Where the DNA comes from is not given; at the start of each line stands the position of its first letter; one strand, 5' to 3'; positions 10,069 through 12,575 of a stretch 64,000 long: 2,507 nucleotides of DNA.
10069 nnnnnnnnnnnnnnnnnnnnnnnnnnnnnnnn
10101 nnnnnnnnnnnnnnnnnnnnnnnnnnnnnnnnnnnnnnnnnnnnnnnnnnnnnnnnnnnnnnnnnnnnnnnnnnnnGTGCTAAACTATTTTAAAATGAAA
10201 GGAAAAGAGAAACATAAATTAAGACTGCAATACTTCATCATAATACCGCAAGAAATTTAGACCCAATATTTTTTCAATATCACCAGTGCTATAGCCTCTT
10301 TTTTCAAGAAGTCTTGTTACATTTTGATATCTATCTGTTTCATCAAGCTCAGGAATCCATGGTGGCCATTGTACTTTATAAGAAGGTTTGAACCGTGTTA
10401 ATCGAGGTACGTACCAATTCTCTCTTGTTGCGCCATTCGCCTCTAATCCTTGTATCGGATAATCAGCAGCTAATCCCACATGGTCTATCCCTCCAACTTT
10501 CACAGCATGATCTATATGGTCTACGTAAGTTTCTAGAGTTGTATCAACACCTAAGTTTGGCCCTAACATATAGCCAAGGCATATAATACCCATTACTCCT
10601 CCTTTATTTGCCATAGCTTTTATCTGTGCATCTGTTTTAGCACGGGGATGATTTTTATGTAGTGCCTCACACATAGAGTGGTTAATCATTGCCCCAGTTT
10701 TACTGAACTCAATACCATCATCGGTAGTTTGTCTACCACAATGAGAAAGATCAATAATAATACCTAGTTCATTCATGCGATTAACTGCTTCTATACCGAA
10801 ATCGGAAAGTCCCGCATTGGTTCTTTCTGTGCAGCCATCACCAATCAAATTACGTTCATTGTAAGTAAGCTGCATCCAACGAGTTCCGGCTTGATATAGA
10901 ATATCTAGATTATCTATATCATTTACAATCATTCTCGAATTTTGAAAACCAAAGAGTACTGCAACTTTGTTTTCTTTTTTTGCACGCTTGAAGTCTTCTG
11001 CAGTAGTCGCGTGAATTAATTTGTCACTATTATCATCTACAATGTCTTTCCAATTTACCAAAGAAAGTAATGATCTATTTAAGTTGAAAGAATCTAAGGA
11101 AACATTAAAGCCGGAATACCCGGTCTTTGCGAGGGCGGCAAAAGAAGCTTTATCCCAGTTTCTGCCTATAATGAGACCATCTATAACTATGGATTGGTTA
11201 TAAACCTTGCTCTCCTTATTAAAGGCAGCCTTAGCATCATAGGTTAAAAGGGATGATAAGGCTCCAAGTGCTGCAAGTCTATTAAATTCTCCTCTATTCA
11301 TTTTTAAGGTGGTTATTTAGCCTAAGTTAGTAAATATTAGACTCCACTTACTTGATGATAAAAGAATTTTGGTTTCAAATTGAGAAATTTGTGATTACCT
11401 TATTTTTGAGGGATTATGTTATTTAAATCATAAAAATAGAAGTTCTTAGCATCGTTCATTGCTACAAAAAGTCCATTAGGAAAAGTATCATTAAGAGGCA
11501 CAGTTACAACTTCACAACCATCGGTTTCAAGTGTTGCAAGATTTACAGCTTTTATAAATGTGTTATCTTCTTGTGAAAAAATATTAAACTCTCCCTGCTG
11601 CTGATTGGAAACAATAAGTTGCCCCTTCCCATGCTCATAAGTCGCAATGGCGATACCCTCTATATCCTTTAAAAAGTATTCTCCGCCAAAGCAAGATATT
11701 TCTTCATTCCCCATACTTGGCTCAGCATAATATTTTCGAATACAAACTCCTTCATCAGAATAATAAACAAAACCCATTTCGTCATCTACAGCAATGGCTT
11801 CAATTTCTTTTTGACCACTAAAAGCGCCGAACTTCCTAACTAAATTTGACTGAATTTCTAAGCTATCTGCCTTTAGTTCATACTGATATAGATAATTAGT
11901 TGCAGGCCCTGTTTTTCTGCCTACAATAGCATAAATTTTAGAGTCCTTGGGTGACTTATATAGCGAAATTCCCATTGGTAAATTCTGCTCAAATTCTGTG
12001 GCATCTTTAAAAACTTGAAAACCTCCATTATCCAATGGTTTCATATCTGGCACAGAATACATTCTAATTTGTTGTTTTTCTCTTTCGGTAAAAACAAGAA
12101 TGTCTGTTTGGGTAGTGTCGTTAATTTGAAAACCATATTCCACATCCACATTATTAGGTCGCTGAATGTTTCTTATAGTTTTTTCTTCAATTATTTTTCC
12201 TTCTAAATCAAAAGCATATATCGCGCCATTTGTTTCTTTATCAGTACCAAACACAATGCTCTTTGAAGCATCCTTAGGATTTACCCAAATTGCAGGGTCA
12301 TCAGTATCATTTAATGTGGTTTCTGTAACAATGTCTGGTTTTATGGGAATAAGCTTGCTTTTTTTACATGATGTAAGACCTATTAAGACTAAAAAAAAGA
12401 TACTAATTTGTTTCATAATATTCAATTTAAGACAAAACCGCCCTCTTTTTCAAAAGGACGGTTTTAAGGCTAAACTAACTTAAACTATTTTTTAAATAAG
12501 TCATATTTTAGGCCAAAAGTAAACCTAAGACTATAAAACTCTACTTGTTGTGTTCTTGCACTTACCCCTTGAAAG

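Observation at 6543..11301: Operon of three exported enzymes: M19 dehydropeptidase-like dipeptidase, beta-propeller-amidohydrolase fusion, and a signal-peptide-bearing RidA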

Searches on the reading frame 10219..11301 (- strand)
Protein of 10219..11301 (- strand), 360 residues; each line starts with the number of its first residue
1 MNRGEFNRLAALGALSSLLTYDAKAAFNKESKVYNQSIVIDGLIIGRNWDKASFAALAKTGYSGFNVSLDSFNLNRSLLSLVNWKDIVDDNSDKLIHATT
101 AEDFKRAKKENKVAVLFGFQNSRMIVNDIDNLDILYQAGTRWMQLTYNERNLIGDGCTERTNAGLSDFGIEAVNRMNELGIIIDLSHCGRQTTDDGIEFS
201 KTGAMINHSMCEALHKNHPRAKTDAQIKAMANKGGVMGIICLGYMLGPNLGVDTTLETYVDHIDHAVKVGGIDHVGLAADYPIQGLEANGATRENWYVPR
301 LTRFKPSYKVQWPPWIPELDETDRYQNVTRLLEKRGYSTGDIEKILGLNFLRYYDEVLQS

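Call 4: search_protein_families(library=pfam, proteins=[window:10219-11301:-], max_evalue=0.01)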
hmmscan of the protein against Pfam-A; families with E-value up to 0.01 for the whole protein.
window:10219-11301:- (360 aa): 1 family
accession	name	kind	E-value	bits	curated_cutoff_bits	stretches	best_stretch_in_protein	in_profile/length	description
PF01244.27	Peptidase_M19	-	6.4e-74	249.4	26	1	71-354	63-317/319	Membrane dipeptidase (Peptidase family M19)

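Call 5: search_protein_families(library=ncbifam, proteins=[window:10219-11301:-], max_evalue=0.01)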
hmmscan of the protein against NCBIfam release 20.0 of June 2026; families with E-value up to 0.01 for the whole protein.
window:10219-11301:- (360 aa): 0 families

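Call 11: search_solved_structures(query=window:10219-11301:-, max_evalue=0.001, show_alignments=2)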
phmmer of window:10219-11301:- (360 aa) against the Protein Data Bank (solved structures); distinct sequences matched with E-value up to 0.001: 16.
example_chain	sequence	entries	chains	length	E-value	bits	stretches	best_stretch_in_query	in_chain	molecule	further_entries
2i5g_A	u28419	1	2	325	8.1e-48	166.5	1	32-356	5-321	amidohydrolase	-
3id7_A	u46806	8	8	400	1.3e-26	96.7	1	86-240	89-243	Dipeptidase | renal dipeptidase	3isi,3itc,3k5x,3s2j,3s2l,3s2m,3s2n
5lx0_A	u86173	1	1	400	1.3e-20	77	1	98-282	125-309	Dipeptidase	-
5lx7_A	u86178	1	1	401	1.3e-20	77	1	98-282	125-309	Dipeptidase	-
5lwz_A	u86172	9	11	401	1.3e-20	77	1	98-282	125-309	Dipeptidase | Dipeptidase gliJ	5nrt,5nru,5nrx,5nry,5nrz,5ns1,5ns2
5lx4_A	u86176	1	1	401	1.3e-20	77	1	98-282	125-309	Dipeptidase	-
3neh_A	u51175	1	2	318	6.8e-20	74.6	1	109-281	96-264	Renal dipeptidase family protein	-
5lx1_A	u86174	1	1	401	8.4e-20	74.3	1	98-281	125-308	Dipeptidase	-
3lu2_A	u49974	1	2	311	4.7e-19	71.9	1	109-282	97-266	Lmo2462 protein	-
3b40_A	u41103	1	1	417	5.7e-18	68.3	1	94-246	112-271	Probable dipeptidase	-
9h0b_B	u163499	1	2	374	1.4e-16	63.7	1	99-282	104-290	Dipeptidase 1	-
2rag_A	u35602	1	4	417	2.6e-16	62.8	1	82-239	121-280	Dipeptidase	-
1itq_A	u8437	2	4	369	4.5e-16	62.1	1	95-281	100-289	RENAL DIPEPTIDASE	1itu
6vgo_A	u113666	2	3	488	2.8e-11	46.3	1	101-290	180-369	Dipeptidase 3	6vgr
3fdg_A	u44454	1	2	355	9.3e-10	41.3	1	100-282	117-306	Dipeptidase AC. Metallo peptidase. MEROPS family M19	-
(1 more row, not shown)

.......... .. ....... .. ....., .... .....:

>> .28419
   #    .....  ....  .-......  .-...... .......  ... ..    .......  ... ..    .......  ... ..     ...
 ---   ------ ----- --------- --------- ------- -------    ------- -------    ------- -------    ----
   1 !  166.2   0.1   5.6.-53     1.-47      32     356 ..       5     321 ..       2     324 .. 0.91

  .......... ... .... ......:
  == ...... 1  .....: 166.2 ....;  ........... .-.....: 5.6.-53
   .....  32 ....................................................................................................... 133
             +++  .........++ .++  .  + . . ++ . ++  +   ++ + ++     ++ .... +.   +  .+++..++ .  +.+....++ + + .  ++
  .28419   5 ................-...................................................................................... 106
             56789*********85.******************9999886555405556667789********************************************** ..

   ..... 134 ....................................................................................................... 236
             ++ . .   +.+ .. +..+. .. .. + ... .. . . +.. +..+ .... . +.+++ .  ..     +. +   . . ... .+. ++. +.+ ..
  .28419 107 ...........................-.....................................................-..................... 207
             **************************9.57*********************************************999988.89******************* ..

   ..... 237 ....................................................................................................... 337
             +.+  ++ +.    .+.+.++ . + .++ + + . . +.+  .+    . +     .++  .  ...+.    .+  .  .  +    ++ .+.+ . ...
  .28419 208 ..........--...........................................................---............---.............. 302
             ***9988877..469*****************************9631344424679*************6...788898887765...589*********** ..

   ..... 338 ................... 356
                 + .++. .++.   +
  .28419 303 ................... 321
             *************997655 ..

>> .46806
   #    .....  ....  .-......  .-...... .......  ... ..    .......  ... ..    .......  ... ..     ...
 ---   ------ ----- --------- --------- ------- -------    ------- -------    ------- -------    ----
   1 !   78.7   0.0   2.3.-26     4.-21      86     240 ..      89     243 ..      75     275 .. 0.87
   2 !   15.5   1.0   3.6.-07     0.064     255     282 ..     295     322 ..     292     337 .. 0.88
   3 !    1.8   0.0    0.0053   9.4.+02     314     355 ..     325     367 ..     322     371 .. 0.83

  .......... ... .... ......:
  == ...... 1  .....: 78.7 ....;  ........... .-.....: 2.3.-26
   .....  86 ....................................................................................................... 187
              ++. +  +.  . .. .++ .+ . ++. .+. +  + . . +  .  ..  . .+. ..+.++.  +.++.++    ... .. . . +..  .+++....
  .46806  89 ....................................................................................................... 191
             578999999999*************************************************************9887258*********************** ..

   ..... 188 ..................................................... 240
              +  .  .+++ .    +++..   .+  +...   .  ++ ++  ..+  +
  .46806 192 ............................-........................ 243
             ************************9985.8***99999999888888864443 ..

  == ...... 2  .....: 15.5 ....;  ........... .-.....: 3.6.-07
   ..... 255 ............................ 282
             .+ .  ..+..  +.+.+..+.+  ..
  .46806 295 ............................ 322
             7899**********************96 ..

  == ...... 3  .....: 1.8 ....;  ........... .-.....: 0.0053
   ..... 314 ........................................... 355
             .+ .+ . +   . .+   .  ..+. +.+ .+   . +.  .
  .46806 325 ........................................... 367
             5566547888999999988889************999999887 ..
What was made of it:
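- Closest known: Peptidase family M19. Same: 2i5g shares the VIDGLII and GFQN substitutions (calls 4, 11).
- The closest solved relative is the uncharacterised 2i5g (call 11).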

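Call 21: find_homologous_proteins(query=window:10219-11301:-)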
Query window:10219-11301:- (360 aa): 5148 proteins with E <= 0.001 among 8000 candidates; the best 120 are listed.
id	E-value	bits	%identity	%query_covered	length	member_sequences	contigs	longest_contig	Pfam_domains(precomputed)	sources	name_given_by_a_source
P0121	1.9e-243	825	100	100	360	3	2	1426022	PF01244.28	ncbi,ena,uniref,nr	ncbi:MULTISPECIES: dipeptidase [Croceitalea]|uniref:Membrane dipeptidase n=1 Tax=Croceitalea vernali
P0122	2.6e-227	772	92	100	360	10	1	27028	PF01244.28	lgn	-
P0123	6.0e-211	718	86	100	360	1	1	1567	PF01244.28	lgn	-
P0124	3.8e-202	689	82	100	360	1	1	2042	PF01244.28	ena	-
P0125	4.2e-202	689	82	100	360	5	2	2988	PF01244.28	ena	-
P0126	2.6e-199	680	81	100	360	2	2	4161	PF01244.28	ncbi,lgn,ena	-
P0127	9.4e-199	678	83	96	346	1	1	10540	PF01244.28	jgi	-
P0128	1.7e-198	677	81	100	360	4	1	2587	PF01244.28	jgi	-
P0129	3.9e-198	676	81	100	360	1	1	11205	PF01244.28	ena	-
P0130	8.0e-198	675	82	100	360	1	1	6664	PF01244.28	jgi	jgi:membrane dipeptidase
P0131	3.4e-196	669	80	100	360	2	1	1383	PF01244.28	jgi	jgi:membrane dipeptidase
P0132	1.9e-195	667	79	100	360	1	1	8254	PF01244.28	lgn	-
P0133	3.3e-194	663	79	100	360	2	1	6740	PF01244.28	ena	-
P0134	1.2e-193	661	78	99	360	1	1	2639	PF01244.28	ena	-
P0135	3.5e-192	656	78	100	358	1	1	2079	PF01244.28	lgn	-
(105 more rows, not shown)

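Call 30: find_related_loci(query=A2, collection=metagenome_contigs, flank=7000)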
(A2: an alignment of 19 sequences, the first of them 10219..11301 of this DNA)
Query A2 (360 aa) in metagenome_contigs; peptide patterns used: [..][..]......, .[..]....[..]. (x = any residue, [..] = any of these).
600 stretches matched a pattern (row limit reached: there are more); 316 encode a relative of the query (tblastn E <= 1e-3); the best 80 are kept; 80 distinct loci.
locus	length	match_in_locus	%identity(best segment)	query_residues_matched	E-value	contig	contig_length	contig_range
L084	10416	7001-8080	92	1-360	0e+0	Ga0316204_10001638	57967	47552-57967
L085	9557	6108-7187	81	1-360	0e+0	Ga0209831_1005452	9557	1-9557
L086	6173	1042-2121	81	1-360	0e+0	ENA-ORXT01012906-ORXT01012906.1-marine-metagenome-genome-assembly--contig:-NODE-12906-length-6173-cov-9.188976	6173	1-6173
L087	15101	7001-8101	71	1-359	0e+0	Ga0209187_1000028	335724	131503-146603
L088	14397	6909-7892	77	32-359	1e-179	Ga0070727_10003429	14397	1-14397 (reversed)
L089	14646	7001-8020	73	20-359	9e-177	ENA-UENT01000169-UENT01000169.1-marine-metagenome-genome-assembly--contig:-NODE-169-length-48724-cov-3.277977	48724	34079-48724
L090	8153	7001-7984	76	32-359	1e-176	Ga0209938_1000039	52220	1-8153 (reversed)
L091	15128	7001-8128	68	1-359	2e-176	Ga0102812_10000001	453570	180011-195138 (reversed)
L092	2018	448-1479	72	20-360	0e+0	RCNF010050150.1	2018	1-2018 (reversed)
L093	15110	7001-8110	68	1-359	7e-174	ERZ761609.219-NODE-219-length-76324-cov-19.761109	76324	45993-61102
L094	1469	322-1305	74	32-359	0e+0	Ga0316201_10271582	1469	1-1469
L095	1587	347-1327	74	33-359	0e+0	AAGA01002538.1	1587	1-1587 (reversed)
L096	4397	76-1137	70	12-359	7e-178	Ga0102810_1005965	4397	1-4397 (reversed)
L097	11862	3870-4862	72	28-358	5e-172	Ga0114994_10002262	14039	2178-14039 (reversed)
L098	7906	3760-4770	70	24-358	6e-172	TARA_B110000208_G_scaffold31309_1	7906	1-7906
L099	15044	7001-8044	71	22-359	2e-171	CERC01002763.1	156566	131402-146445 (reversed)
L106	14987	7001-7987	71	29-357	4e-166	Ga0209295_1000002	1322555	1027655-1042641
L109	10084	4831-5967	63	1-359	2e-158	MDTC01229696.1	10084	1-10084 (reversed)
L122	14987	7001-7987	72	32-360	5e-167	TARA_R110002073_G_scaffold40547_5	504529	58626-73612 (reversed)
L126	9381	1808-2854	55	10-359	3e-135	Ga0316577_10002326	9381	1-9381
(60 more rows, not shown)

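Call 34: search_protein_families(library=pfam, proteins=[L122:8-670:+, L122:788-1849:+, L122:1991-5332:+, L122:5344-6741:+, L122:8043-10043:+, L122:11289-13367:+, L122:14027-14932:+, L097:4885-5688:+, L097:606-1550:+, L126:4588-5919:-], max_evalue=0.001)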
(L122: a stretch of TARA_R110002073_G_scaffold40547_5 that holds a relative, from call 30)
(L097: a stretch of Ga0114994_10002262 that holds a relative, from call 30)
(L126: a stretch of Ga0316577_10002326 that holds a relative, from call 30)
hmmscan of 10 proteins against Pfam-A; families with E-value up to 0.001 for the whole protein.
L122:8-670:+ (220 aa): 2 families
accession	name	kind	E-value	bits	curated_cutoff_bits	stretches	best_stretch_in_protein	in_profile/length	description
PF08281.18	Sigma70_r4_2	-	3.6e-14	52.6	25.7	1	162-213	3-54/54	Sigma-70, region 4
PF04545.22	Sigma70_r4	-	7.8e-11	41.8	24.1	1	166-215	1-50/50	Sigma-70, region 4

L122:788-1849:+ (353 aa): 2 families
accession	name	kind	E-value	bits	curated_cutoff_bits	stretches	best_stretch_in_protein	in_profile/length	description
PF16344.10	FecR_C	-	1.4e-14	54.3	24.4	1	283-351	2-70/70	FecR, C-terminal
PF04773.18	FecR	-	5.9e-14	52.7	24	1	142-231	7-96/97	FecR protein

L122:1991-5332:+ (1113 aa): 5 families
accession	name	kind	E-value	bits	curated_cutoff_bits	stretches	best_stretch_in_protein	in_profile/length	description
PF07715.20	Plug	-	6.9e-21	75.2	23.9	1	220-341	2-107/107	TonB-dependent Receptor Plug Domain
PF00593.30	TonB_dep_Rec_b-barrel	-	2.8e-16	60.9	27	1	525-1074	10-436/436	TonB dependent receptor-like, beta-barrel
PF13715.12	CarbopepD_reg_2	-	3e-15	56.5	32.2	1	132-212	1-88/88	CarboxypepD_reg-like domain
PF07660.19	STN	-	2.6e-12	46.7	28.4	1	60-109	1-50/52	Secretin and TonB N terminus short domain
PF13620.12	CarboxypepD_reg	-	1.7e-07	31.9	32.3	1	132-200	2-81/82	Carboxypeptidase regulatory-like domain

L122:5344-6741:+ (465 aa): 2 families
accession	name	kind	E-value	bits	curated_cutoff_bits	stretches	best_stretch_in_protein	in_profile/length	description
PF07980.17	SusD_RagB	-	2.4e-24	87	23.1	1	340-465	151-297/297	SusD family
PF14322.12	SusD-like_3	-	1e-23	85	27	1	23-230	2-191/191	Starch-binding associating with outer membrane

L122:8043-10043:+ (666 aa): 2 families
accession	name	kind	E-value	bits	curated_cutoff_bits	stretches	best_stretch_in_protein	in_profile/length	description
PF01979.26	Amidohydro_1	-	4.5e-20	72.6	25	1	299-649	2-343/345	Amidohydrolase family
PF07969.17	Amidohydro_3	-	1.8e-12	47.9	29.7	2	586-648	402-468/472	Amidohydrolase family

L122:11289-13367:+ (692 aa): 3 families
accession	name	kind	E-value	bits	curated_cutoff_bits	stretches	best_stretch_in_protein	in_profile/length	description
PF07969.17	Amidohydro_3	-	9.2e-20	72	29.7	2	577-657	357-449/472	Amidohydrolase family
PF01979.26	Amidohydro_1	-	2.1e-19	70.4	25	1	328-674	2-343/345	Amidohydrolase family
PF19630.5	DUF6134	-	0.00066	20.2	27.9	0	150-226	103-170/184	Domain of unknown function (DUF6134)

L122:14027-14932:+ (301 aa): 4 families
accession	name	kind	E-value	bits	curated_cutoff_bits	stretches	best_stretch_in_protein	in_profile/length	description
PF13483.12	Lactamase_B_3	-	3.5e-10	40.5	24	1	35-251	1-160/160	Beta-lactamase superfamily domain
PF12706.13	Lactamase_B_2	-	2.1e-08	34.5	27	1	52-212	2-151/200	Beta-lactamase superfamily domain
PF19583.5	ODP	-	1.3e-05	25.6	27.2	1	46-159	8-121/194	ODP family beta lactamase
PF00753.33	Lactamase_B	-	0.00079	19.9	22.7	0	85-133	45-93/196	Metallo-beta-lactamase superfamily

L097:4885-5688:+ (267 aa): 5 families
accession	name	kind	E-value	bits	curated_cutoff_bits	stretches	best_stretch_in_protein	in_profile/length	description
PF16313.11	DUF4953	-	0.00032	20.4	24.2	1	210-235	6-31/316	Met-zincin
PF07998.17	Peptidase_M54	-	0.00054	20.4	24.4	0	210-243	139-169/194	Peptidase family M54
PF13583.11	Reprolysin_4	-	0.00065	19.8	22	0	219-240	137-158/203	Metallo-peptidase family M12B Reprolysin-like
PF13688.12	Reprolysin_5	-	0.00076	20.2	27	0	186-245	111-164/196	Metallo-peptidase family M12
PF13582.12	Reprolysin_3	-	0.00097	20.1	22.4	0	172-233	76-122/123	Metallo-peptidase family M12B Reprolysin-like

L097:606-1550:+ (314 aa): 1 family
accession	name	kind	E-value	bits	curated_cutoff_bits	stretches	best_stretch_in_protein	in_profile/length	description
PF00291.31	PALP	-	1.4e-72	244.9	35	1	14-301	2-295/295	Pyridoxal-phosphate dependent enzyme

L126:4588-5919:- (443 aa): 2 families
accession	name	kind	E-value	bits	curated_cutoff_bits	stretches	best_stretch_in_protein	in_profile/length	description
PF00266.25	Aminotran_5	-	7.2e-47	160.6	21.5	1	105-428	39-371/371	Aminotransferase class-V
PF01041.23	DegT_DnrJ_EryC1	-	1.8e-07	31.2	19.8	1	116-248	31-152/360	DegT/DnrJ/EryC1/StrS aminotransferase family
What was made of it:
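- On PUL-type SusC/SusD locus: The feature is met in the related loci L099, L106, L109 and L122 (call 34).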

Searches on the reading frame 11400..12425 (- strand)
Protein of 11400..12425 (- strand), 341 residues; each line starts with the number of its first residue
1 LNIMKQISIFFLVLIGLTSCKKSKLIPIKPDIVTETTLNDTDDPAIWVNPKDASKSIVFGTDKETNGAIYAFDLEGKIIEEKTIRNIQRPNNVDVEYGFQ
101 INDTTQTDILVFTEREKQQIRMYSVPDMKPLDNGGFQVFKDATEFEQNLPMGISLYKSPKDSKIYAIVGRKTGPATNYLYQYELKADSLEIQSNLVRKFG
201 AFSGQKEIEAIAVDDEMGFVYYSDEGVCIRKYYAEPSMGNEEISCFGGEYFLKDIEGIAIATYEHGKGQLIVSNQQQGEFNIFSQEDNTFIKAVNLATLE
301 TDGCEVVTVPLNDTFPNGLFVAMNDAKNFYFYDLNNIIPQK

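Call 4: search_protein_families(library=pfam, proteins=[window:11400-12425:-], max_evalue=0.01)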
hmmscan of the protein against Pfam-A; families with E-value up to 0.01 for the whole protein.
window:11400-12425:- (341 aa): 1 family
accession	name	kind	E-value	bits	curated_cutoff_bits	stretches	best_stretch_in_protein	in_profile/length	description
PF02333.21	Phytase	-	8.6e-37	127.4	21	1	36-325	44-332/375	Phytase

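Call 5: search_protein_families(library=ncbifam, proteins=[window:11400-12425:-], max_evalue=0.01)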
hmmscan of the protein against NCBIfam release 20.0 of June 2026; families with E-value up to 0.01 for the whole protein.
window:11400-12425:- (341 aa): 1 family
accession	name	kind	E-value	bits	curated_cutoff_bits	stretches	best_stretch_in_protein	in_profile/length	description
NF045638.1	Mrt_dep_phytase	exception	1.5e-30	106.3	440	1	34-326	35-327/430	myxosortase-dependent phytase-like phosphatase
